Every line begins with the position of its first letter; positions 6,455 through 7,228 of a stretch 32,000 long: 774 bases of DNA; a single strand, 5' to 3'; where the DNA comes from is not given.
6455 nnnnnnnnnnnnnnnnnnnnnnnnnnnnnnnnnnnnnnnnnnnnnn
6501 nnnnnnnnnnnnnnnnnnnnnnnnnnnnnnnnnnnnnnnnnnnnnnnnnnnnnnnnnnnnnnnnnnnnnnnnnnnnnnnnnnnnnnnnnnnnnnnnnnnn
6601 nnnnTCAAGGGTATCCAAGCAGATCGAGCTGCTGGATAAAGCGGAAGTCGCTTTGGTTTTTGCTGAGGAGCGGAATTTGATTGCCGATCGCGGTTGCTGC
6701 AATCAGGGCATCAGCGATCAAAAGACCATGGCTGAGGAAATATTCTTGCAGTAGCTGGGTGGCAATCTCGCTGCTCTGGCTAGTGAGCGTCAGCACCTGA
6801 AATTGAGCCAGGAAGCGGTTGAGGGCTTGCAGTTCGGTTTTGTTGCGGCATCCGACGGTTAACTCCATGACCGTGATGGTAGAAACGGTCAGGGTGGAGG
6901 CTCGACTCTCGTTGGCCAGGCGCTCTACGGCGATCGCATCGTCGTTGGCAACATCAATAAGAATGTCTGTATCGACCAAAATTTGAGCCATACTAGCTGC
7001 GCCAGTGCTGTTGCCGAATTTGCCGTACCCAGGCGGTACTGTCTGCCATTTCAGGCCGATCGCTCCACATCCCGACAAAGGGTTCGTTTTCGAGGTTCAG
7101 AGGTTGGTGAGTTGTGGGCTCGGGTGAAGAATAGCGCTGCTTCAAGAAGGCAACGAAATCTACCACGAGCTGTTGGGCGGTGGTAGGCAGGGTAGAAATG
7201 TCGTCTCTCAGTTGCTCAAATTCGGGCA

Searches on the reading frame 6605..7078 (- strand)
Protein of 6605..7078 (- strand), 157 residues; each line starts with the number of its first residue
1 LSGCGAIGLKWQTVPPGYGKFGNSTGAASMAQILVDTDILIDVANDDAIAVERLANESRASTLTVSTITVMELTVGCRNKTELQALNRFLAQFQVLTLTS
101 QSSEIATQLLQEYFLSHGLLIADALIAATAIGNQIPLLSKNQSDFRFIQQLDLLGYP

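Call 5: search_protein_families(library=pfam, proteins=[window:6605-7078:-], max_evalue=0.01)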
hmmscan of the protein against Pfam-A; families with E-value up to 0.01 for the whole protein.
window:6605-7078:- (157 aa): 1 family
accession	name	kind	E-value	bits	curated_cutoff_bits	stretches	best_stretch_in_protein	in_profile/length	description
PF01850.27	PIN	-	2.5e-14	54.4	23.6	1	33-142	1-112/120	PIN domain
